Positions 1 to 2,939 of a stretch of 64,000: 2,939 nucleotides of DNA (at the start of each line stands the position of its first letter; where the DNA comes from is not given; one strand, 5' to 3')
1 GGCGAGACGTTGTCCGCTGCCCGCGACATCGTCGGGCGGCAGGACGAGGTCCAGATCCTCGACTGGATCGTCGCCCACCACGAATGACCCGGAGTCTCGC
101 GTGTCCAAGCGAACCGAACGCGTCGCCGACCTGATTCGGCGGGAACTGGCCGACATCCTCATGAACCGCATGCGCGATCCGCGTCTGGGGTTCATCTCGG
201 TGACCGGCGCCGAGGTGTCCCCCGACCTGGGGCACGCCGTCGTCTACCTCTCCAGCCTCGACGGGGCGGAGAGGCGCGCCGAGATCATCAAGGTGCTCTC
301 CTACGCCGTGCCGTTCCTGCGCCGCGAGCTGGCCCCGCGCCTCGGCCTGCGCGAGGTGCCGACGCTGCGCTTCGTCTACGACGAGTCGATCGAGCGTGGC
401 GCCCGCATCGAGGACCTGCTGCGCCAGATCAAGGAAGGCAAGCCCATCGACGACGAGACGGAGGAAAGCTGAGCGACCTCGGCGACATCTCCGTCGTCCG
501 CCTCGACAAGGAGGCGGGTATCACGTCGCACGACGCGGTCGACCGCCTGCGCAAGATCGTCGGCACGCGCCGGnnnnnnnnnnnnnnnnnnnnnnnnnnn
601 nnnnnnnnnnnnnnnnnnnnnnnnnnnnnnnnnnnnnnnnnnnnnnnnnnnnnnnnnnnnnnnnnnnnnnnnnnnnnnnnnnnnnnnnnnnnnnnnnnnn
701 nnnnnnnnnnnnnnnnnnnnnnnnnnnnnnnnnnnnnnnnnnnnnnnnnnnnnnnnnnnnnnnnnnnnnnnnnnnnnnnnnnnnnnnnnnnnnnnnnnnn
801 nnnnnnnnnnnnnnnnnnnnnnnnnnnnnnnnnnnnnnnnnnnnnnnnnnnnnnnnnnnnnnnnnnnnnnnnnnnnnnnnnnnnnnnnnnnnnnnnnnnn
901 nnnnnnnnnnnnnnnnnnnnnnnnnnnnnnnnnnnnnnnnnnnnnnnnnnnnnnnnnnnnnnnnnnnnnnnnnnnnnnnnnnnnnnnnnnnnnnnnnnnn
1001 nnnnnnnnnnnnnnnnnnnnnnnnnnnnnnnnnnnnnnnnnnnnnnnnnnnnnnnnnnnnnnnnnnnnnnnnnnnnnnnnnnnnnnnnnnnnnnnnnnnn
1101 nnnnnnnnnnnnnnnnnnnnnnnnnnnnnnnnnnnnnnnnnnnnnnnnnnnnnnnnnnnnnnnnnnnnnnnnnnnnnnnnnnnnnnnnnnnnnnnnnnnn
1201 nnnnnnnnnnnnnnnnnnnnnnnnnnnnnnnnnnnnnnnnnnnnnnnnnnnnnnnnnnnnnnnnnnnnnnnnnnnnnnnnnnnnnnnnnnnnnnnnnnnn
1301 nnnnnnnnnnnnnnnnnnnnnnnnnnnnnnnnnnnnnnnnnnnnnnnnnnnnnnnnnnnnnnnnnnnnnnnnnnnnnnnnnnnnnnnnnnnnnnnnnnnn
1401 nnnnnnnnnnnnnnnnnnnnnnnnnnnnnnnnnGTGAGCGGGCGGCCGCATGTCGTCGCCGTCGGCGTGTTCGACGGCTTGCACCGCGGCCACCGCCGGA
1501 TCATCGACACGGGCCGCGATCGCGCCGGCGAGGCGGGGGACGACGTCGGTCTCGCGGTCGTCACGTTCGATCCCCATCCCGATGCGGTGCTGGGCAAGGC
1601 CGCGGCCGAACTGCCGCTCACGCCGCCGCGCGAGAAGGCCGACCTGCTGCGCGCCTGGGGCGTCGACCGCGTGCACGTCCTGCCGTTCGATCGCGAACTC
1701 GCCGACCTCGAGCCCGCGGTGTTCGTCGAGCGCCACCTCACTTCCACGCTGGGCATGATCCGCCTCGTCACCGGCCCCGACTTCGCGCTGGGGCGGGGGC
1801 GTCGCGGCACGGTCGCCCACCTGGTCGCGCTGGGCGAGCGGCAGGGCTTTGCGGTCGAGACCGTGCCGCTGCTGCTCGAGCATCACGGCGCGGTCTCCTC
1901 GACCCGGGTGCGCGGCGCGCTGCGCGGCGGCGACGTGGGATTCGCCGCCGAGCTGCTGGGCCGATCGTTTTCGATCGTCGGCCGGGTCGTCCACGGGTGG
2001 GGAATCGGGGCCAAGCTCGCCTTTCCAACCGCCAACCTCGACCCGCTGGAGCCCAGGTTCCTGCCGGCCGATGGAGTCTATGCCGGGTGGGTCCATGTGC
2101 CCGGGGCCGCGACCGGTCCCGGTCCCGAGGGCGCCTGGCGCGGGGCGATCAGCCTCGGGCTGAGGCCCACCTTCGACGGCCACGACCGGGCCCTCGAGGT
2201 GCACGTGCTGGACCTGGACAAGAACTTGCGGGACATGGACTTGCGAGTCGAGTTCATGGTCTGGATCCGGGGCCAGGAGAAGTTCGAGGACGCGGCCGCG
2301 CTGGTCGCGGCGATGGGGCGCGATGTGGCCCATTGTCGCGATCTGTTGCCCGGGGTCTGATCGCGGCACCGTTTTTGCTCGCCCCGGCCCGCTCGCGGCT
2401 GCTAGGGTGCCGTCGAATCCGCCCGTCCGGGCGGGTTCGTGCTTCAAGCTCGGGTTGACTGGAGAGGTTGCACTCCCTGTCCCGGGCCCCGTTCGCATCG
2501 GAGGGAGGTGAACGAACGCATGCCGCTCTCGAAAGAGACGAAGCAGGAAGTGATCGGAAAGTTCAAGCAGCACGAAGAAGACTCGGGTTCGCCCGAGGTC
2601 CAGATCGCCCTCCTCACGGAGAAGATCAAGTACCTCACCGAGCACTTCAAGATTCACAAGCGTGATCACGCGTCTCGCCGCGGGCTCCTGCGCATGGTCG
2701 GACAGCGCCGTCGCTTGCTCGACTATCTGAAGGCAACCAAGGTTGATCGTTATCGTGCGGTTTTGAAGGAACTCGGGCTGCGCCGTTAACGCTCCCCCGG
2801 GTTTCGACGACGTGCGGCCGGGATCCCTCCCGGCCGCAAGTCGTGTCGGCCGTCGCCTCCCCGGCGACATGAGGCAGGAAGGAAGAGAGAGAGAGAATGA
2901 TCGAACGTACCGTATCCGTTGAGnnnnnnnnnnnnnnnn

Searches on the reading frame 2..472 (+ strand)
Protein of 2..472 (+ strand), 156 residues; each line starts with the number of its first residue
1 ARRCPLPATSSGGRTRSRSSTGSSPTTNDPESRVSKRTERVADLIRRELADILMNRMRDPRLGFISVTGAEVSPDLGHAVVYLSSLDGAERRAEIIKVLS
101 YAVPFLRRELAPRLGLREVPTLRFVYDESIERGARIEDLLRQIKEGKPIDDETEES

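Call 92: search_protein_families(library=pfam, proteins=[window:2-472:+], max_evalue=0.01)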
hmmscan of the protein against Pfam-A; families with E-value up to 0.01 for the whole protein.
window:2-472:+ (156 aa): 1 family
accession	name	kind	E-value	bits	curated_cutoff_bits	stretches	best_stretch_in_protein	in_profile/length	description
PF02033.23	RBFA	-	4.2e-32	111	34.7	1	37-140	1-105/105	Ribosome-binding factor A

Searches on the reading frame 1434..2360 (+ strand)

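Call 92: search_protein_families(library=pfam, proteins=[window:1434-2360:+], max_evalue=0.01)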
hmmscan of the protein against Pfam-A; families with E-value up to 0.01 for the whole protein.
window:1434-2360:+ (308 aa): 3 families
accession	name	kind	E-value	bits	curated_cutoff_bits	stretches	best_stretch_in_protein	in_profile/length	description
PF06574.18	FAD_syn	-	3.2e-41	141.2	27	1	4-158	6-158/158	FAD synthetase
PF01687.23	Flavokinase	-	9.7e-34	116.7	19.6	1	175-304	1-123/124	Riboflavin kinase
PF01467.32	CTP_transf_like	-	0.0045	17.6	21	0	8-160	1-131/133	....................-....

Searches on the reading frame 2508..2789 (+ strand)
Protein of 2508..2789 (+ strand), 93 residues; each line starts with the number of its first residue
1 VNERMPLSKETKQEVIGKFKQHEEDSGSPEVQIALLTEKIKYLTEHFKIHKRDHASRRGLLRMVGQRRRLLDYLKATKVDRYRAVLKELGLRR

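Call 92: search_protein_families(library=pfam, proteins=[window:2508-2789:+], max_evalue=0.01)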
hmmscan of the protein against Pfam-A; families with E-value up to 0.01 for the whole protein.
window:2508-2789:+ (93 aa): 1 family
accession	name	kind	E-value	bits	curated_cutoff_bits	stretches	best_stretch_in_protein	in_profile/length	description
PF00312.27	Ribosomal_S15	-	2e-36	124.4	31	1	12-92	1-81/81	Ribosomal protein S15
